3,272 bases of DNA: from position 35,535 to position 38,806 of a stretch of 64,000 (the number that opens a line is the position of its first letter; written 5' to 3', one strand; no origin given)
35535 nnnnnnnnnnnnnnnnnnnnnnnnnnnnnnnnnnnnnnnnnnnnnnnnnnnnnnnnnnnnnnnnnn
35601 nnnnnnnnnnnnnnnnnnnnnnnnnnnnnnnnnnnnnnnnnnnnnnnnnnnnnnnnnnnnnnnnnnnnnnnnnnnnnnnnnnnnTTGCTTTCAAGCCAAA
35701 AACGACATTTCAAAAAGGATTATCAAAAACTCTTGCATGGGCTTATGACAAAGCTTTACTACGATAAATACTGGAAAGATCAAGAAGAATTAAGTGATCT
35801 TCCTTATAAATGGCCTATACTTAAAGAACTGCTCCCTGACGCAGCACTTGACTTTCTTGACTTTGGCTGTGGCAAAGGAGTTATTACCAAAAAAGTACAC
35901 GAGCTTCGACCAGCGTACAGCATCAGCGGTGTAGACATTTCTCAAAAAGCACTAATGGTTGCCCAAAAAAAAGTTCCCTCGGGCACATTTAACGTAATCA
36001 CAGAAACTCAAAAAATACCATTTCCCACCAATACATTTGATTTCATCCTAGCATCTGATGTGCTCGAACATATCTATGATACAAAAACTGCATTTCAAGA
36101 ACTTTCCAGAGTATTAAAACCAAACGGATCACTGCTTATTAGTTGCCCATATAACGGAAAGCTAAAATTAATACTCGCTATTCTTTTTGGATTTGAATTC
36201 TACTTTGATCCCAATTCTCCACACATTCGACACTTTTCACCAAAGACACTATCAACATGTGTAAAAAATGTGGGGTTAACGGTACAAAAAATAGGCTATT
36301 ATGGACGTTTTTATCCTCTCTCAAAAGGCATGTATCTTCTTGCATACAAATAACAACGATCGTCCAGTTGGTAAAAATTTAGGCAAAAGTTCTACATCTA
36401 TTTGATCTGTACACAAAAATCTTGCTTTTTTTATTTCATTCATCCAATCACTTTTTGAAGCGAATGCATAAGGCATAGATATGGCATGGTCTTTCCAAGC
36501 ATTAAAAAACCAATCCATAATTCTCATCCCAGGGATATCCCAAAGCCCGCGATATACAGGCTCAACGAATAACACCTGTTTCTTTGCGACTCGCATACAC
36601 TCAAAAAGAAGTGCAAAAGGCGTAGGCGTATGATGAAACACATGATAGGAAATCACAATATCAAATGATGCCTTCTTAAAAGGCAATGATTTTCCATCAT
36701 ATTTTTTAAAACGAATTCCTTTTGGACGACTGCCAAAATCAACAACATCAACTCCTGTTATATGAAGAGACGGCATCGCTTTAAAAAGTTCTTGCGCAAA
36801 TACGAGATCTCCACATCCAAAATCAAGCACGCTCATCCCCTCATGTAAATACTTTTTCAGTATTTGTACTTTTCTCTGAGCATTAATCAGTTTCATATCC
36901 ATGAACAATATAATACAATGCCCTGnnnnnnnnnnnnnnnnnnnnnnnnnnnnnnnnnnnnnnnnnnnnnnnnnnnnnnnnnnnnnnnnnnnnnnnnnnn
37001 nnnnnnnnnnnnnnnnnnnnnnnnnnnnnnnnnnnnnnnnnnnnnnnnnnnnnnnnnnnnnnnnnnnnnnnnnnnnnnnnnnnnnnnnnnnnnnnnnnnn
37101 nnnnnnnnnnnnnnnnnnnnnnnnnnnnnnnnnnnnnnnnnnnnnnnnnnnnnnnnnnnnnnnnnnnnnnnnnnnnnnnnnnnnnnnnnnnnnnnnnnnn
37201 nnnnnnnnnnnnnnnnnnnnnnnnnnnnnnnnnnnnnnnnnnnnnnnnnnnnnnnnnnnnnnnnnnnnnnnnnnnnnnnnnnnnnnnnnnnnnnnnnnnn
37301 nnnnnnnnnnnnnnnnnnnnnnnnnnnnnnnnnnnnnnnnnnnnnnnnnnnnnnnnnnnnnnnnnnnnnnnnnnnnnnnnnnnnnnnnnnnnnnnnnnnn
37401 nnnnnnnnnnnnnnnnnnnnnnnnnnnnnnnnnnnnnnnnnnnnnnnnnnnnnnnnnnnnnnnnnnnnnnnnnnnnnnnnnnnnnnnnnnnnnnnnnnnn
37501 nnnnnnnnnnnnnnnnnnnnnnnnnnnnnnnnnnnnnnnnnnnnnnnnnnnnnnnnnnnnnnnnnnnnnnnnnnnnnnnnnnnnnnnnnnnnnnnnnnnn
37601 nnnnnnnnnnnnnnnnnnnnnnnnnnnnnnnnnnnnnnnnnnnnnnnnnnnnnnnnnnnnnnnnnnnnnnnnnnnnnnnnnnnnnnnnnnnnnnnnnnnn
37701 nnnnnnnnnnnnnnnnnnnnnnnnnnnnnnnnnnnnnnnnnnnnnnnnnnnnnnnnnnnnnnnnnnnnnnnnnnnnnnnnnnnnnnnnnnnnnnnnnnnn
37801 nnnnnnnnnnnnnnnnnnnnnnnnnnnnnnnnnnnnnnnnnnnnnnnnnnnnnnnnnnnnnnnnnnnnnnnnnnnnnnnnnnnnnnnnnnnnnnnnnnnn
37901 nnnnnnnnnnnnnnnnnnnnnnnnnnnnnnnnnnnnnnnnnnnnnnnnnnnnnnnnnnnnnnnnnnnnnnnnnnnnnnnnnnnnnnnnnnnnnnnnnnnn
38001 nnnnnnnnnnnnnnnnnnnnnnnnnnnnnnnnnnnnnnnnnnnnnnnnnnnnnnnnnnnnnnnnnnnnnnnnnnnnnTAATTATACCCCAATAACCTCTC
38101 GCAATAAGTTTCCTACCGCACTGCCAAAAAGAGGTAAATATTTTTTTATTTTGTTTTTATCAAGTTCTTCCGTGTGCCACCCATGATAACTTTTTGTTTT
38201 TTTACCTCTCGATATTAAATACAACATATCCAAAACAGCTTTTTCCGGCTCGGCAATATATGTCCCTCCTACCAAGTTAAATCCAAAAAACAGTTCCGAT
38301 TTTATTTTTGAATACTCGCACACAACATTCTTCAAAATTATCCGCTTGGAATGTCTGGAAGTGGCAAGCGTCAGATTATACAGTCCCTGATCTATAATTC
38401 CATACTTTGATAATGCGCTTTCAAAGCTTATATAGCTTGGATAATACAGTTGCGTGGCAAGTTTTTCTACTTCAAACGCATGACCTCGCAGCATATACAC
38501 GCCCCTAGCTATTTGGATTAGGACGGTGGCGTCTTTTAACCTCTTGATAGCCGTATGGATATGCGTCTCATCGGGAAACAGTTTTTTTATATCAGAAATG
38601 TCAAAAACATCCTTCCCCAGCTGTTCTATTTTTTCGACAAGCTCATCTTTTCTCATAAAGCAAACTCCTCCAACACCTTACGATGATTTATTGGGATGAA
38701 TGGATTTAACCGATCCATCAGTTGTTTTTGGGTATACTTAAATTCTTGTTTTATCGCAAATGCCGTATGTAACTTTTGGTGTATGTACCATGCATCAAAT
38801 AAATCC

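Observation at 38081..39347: AbiE-type system #2 in reversed gene order, with a palindrome over the start codon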

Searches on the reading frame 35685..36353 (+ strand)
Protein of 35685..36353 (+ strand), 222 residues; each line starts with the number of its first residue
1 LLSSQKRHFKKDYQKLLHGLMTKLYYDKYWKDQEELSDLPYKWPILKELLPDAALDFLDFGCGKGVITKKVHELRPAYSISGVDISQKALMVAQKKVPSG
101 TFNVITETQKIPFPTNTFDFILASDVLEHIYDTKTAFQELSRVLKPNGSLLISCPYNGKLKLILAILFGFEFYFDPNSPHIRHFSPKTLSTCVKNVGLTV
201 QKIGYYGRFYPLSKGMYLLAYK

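Call 8: search_protein_families(library=pfam, proteins=[window:35685-36353:+], max_evalue=0.01)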
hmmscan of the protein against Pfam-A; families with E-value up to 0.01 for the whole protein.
window:35685-36353:+ (222 aa): 13 families
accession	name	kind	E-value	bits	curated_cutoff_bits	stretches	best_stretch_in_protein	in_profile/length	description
PF08241.18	Methyltransf_11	-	5.9e-22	78.6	21.2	1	58-152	1-95/95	Methyltransferase domain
PF13489.12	Methyltransf_23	-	5.3e-20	72.2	27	1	46-201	13-162/164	Methyltransferase domain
PF13649.12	Methyltransf_25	-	4.9e-18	66.1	27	1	58-148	2-97/97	Methyltransferase domain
PF13847.12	Methyltransf_31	-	1.4e-17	64.2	27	1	53-156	3-113/145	Methyltransferase domain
PF08242.18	Methyltransf_12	-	8.1e-16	59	30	1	58-150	1-98/98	Methyltransferase domain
PF01209.24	Ubie_methyltran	-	2e-11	44.2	20.1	1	54-152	48-151/233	ubiE/COQ5 methyltransferase family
PF05175.20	MTS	-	3.8e-08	33.6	23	1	48-154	25-140/170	Methyltransferase small domain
PF05219.18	DREV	-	3.2e-05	23.6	26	1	56-153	97-187/265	DREV methyltransferase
PF03141.22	Methyltransf_29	-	5.9e-05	22.3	23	1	58-155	122-220/506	Putative S-adenosyl-L-methionine-dependent methyltransferase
PF06325.19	PrmA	-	0.00014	21.9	22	1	56-153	164-259/296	Ribosomal protein L11 methyltransferase (PrmA)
PF05401.17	NodS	-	0.00069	19.9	24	1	54-157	44-149/201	Nodulation protein S (NodS)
PF20922.3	Anamorsin_N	-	0.0017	18.6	27.1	1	106-155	40-90/163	Anamorsin, N-terminal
PF02353.26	CMAS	-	0.0019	18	27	1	55-155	64-167/273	Mycolic acid cyclopropane synthetase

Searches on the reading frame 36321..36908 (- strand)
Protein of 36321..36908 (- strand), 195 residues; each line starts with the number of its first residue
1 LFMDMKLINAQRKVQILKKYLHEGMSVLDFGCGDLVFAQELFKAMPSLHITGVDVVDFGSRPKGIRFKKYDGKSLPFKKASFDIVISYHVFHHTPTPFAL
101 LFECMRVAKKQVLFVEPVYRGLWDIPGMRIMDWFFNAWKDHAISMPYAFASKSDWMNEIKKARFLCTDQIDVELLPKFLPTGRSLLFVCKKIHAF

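Call 8: search_protein_families(library=pfam, proteins=[window:36321-36908:-], max_evalue=0.01)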
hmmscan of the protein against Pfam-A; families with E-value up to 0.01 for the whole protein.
window:36321-36908:- (195 aa): 7 families
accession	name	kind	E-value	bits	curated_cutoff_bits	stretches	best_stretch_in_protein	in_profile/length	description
PF08241.18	Methyltransf_11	-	6.3e-13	49.6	21.2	1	28-113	1-92/95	Methyltransferase domain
PF13649.12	Methyltransf_25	-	7.6e-11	43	27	1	27-110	1-95/97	Methyltransferase domain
PF13847.12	Methyltransf_31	-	9.1e-11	42.1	27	1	22-135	2-127/145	Methyltransferase domain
PF13489.12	Methyltransf_23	-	1.2e-10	41.8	27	1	12-115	11-117/164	Methyltransferase domain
PF08242.18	Methyltransf_12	-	1.2e-08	36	30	1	28-110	1-94/98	Methyltransferase domain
PF07021.18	MetW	-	0.00016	21.8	21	1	15-113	5-107/193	Methionine biosynthesis protein MetW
PF01728.25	FtsJ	-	0.0032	17.8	24.1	1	5-71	7-74/181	FtsJ-like methyltransferase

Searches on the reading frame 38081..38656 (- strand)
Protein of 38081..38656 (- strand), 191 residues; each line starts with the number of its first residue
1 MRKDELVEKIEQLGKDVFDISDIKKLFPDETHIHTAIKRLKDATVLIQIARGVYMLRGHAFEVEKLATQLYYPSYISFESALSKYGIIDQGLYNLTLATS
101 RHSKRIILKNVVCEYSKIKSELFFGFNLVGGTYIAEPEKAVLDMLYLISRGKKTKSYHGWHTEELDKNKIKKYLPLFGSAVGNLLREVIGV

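Call 3: search_protein_families(library=pfam, proteins=[window:38081-38656:-], max_evalue=1)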
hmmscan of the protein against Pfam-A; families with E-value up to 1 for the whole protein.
window:38081-38656:- (191 aa): 3 families
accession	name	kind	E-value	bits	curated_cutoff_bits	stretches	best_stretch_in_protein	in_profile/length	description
PF13338.12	AbiEi_4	-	0.048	14.2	25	1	13-56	9-48/49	Transcriptional regulator, AbiEi antitoxin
PF19570.5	DUF6088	-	0.1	12.8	25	1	30-57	26-53/172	Family of unknown function (DUF6088)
PF17194.10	AbiEi_3_N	-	0.22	12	26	1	35-87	31-87/93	Transcriptional regulator, AbiEi antitoxin N-terminal domain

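Call 4: search_protein_families(library=padloc, proteins=[window:38081-38656:-], max_evalue=1)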
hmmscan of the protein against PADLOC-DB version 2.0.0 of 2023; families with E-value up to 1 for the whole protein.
window:38081-38656:- (191 aa): 31 families (the best 25 are shown)
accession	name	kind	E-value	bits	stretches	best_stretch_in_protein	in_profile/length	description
PDLC02241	AbiEi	-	9.7e-31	105.1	1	11-178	8-183/199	AbiEi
PDLC02272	AbiEi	-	7.4e-26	89.2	1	14-179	12-184/200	AbiEi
PDLC02255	AbiEi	-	1.7e-22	77.9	1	4-179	2-173/186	AbiEi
PDLC02230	AbiEi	-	4.3e-21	73.5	1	20-156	6-143/192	AbiEi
PDLC02267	AbiEi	-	3.6e-19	67.2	1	2-146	5-153/252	AbiEi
PDLC02232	AbiEi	-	1.4e-13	49.1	1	7-106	10-117/177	AbiEi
PDLC02240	AbiEi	-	2.5e-10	38.2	1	5-118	3-125/216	AbiEi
PDLC02269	AbiEi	-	1.6e-09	35.5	1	13-147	8-146/251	AbiEi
PDLC02287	AbiEi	-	2.4e-08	31.8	1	15-146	10-145/253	AbiEi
PDLC02225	AbiEi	-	3.9e-08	31.2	1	34-123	32-118/198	AbiEi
PDLC02276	AbiEi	-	8.4e-08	30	1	9-145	9-157/270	AbiEi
PDLC02274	AbiEi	-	1.2e-06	26.4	1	36-105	37-111/217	AbiEi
PDLC02238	AbiEi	-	7e-06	24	1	37-117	18-97/180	AbiEi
PDLC02248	AbiEi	-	2.8e-05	21.9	1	35-119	31-112/198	AbiEi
PDLC02273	AbiEi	-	4.1e-05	21.7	1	63-181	78-197/205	AbiEi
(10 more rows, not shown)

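Call 5: search_protein_families(library=ncbifam, proteins=[window:38081-38656:-], max_evalue=1)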
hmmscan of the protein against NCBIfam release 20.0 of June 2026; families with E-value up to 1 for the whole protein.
window:38081-38656:- (191 aa): 1 family
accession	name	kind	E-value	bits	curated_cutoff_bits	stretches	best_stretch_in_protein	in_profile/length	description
NF047376.1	TAA_AbiEi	equivalog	1.1e-13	51.2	150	1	7-107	10-119/172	type IV toxin-antitoxin system AbiEi family antitoxin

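Call 22: search_solved_structures(query=window:38081-38656:-, max_evalue=1, show_alignments=2)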
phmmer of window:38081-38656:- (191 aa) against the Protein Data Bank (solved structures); distinct sequences matched with E-value up to 1: 0.

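Call 46: find_homologous_proteins(query=window:38081-38656:-)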
Query window:38081-38656:- (191 aa): 316 proteins with E <= 0.001 among 449 candidates; the best 120 are listed.
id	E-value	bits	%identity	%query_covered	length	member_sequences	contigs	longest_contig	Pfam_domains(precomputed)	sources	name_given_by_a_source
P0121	1.6e-104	365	99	90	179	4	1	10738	-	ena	-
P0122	1.9e-95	336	78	100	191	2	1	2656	-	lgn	-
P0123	6.5e-95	334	79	99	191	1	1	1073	-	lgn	-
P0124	2.2e-93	329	77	100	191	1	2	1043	-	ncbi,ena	-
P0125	3.9e-92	325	75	100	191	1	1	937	PF13338.13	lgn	-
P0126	1.5e-91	323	74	100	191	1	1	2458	-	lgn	-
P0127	3.0e-91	322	75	100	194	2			-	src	-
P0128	1.2e-90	320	76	100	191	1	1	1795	-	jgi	-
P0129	3.1e-90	319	72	100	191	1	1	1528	-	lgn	-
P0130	1.0e-89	317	74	100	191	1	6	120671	-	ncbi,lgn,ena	ncbi:MAG: hypothetical protein AAB557_03225 [Patescibacteria group bacterium]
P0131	3.4e-88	312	73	100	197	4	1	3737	-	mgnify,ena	mgnify:FL=1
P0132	2.0e-87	310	73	98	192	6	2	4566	-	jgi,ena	-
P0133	2.9e-87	309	71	100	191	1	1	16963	-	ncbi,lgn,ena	-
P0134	1.9e-86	306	73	100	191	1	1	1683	-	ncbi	-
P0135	1.0e-85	304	74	98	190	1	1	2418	-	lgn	-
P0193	2.0e-57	212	52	95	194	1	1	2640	PF13338.13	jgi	jgi:predicted transcriptional regulator of viral defense system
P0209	1.0e-55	206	52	95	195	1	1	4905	PF13338.13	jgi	jgi:predicted transcriptional regulator of viral defense system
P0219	8.1e-54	200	48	98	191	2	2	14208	PF13338.13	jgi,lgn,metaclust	metaclust:\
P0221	1.5e-53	199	48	99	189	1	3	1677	PF13338.13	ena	-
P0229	8.1e-50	187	49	98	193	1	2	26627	PF13338.13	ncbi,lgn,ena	-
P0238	1.0e-46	177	46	100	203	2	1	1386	PF13338.13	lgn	-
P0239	9.9e-41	158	44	97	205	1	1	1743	PF13338.13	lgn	-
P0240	1.7e-40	157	43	98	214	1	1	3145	PF13338.13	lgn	-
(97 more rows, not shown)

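Call 56: predict_structure(alignment_id=A3)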
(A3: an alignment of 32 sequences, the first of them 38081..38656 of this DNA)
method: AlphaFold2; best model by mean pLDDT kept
length: 191 residues; sequences in the alignment: 32
mean_pLDDT: 82.3   pTM: 0.63
mean pLDDT of the five models: 82.3, 81.2, 79.3, 78.3, 66.6
residues with pLDDT >= 90: 45; 70-90: 123; 50-70: 23; < 50: 0
segments of 3 or more residues with pLDDT < 50: none
pLDDT, mean of each block of 10 residues (from residue 1): 89 87 91 91 90 86 77 64 76 71 82 78 68 78 88 81 89 90 89 70
secondary structure, 60 per line:
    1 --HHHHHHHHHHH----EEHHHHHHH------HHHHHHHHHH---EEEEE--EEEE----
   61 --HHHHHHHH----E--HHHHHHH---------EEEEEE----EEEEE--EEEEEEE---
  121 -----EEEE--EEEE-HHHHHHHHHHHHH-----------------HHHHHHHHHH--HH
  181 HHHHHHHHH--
elements in order: H3-13 H20-26 H33-42 E46-50 E53-56 H63-70 H78-84 E94-99 E104-108 E111-117 E126-129 E132-135 H137-149 H167-176 H179-189

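Call 58: fold_search(model_id=the predicted structure, library=pdb)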
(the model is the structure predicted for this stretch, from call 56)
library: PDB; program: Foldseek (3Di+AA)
matches with E <= 10: 666; with E <= 0.001: 2
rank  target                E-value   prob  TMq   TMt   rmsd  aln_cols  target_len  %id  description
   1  6y8q_A                2.6e-05  1.00  0.37  0.37   9.6       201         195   15  AbiEi antitoxin from Streptococcus agalactiae (released 2020-12-16)
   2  6y8q_D                6.6e-05  1.00  0.43  0.44   8.1       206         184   12  AbiEi antitoxin from Streptococcus agalactiae (released 2020-12-16)
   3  1zel_B                1.2e-02  1.00  0.58  0.41   5.8       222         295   12  Crystal structure of RV2827C protein from Mycobacterium tuberculosis (released 2006-05-02)
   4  4wse_B                1.2e-02  0.63  0.30  0.14  15.8       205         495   10  Crystal structure of the Mimivirus polyadenylate synthase (released 2015-04-01)
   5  4wse_A                1.2e-02  0.44  0.26  0.12  15.4       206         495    9  Crystal structure of the Mimivirus polyadenylate synthase (released 2015-04-01)
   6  1zel_A                2.2e-02  0.99  0.58  0.41   5.8       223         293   12  Crystal structure of RV2827C protein from Mycobacterium tuberculosis (released 2006-05-02)
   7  4ok0_A                1.1e-01  0.38  0.30  0.27  12.5       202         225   14  Crystal structure of putative nucleotidyltransferase from H. pylori (released 2014-04-09)
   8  4o8s                  1.3e-01  0.41  0.28  0.24   9.1       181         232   13  Crystal structure of JHP933 from Helicobacter pylori (released 2014-09-10)
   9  4kyw_A                2.5e-01  0.85  0.21  0.17   4.2        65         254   22  Restriction endonuclease DPNI in complex with two DNA molecules (released 2014-06-04)
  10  8b9x_B                3.4e-01  0.63  0.26  0.21   4.7        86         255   14  Chimeric protein of human UFM1 E3 ligase, UFL1, and DDRGK1 (released 2023-10-25)
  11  4ok0_B                3.4e-01  0.21  0.30  0.26  12.5       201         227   14  Crystal structure of putative nucleotidyltransferase from H. pylori (released 2014-04-09)
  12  3r4k_A                3.6e-01  0.54  0.25  0.20  10.9        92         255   14  Crystal structure of a putative ICLR transcriptional regulator (TM1040_3717) from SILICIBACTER SP. TM1040 at 2.46 A re (released 2011-04-13)
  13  9gy4_E                3.8e-01  0.12  0.27  0.11  14.2       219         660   10  60S ribosomal subunit in complex with E3-UFM1 ligase and RQC machinery components NEMF and LTN1 (Composite map) (released 2025-05-14)
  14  6l0o                  4.0e-01  0.84  0.25  0.56   4.3        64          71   19  WH domain of human MCM8 (released 2020-04-29)
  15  1wq2_B                4.3e-01  0.97  0.27  0.72   2.4        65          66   26  Neutron Crystal Structure Of Dissimilatory Sulfite Reductase D (DsrD) (released 2005-09-19)
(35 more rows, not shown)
